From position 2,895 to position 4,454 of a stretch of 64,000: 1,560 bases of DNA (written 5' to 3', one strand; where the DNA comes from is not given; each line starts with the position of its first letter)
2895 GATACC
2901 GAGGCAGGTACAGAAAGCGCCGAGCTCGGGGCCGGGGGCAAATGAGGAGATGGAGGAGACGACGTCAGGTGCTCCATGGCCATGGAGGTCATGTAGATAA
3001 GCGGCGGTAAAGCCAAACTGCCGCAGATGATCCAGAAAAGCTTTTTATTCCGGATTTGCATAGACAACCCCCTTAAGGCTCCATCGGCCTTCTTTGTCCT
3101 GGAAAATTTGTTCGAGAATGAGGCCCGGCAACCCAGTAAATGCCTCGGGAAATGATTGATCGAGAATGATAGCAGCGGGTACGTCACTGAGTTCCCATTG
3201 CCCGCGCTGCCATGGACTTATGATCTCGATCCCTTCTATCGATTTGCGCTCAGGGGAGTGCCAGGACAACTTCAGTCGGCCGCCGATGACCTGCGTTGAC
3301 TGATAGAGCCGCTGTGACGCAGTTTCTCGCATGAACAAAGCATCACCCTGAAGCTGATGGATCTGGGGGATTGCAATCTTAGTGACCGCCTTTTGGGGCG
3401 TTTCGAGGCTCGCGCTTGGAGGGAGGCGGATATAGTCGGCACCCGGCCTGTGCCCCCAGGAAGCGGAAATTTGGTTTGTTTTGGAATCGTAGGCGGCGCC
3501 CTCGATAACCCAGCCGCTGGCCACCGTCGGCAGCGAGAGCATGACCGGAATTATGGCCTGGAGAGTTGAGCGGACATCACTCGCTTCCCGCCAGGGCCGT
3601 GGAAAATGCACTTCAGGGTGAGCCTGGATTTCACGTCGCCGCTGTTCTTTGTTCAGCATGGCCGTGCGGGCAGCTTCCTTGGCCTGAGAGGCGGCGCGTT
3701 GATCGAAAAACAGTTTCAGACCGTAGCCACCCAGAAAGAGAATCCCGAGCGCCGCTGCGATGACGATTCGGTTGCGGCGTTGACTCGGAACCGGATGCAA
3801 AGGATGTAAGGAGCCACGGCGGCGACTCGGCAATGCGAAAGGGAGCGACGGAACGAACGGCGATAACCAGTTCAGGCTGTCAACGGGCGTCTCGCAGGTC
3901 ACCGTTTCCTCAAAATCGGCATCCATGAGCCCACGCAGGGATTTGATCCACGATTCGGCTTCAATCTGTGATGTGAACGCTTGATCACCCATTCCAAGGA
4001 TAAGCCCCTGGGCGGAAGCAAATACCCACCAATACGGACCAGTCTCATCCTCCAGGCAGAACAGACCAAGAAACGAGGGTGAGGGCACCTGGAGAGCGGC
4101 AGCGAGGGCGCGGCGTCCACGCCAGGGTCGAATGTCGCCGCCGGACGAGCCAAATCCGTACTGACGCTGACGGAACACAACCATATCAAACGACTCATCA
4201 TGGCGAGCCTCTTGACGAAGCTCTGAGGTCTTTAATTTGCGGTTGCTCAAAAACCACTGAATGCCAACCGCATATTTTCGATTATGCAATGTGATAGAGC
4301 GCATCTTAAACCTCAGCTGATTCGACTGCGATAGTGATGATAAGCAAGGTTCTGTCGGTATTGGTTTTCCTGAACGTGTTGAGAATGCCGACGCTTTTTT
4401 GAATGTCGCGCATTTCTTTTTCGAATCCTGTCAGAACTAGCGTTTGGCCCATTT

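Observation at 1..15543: A Trb-type T4SS operon runs without a break into a type IVb pilus operon, and pil genes occupy the VirB10/TrbI slot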

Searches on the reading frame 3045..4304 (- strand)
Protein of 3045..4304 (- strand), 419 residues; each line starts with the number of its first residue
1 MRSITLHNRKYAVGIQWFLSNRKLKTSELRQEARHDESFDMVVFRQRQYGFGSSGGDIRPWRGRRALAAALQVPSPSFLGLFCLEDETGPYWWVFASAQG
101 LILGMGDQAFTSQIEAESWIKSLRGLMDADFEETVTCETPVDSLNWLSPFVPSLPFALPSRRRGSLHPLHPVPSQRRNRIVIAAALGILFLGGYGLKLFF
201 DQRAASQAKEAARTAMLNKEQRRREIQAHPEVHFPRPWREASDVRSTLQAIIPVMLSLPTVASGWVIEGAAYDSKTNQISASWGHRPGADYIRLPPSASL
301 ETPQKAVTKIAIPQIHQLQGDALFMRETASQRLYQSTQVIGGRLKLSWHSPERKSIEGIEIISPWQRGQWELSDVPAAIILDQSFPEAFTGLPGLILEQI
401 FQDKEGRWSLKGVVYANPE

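Call 4: search_protein_families(library=pfam, proteins=[window:3048-4304:-], max_evalue=0.01)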
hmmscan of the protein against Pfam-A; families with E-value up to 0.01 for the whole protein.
window:3048-4304:- (419 aa): 1 family
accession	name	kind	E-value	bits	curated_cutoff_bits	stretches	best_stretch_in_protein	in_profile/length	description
PF06864.17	PAP_PilO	-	7.4e-07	28.8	26.7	1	13-300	3-297/419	Pilin accessory protein (PilO)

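Call 7: search_protein_families(library=ncbifam, proteins=[window:3048-4304:-], max_evalue=0.01)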
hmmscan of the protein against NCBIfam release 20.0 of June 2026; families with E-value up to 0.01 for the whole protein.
window:3048-4304:- (419 aa): 0 families

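Call 9: find_encoding_contigs(protein=window:3045-4304:-, flank=10000, max_places=6)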
Protein window:3045-4304:- (419 aa): no gene with exactly this product is on record in the collection.
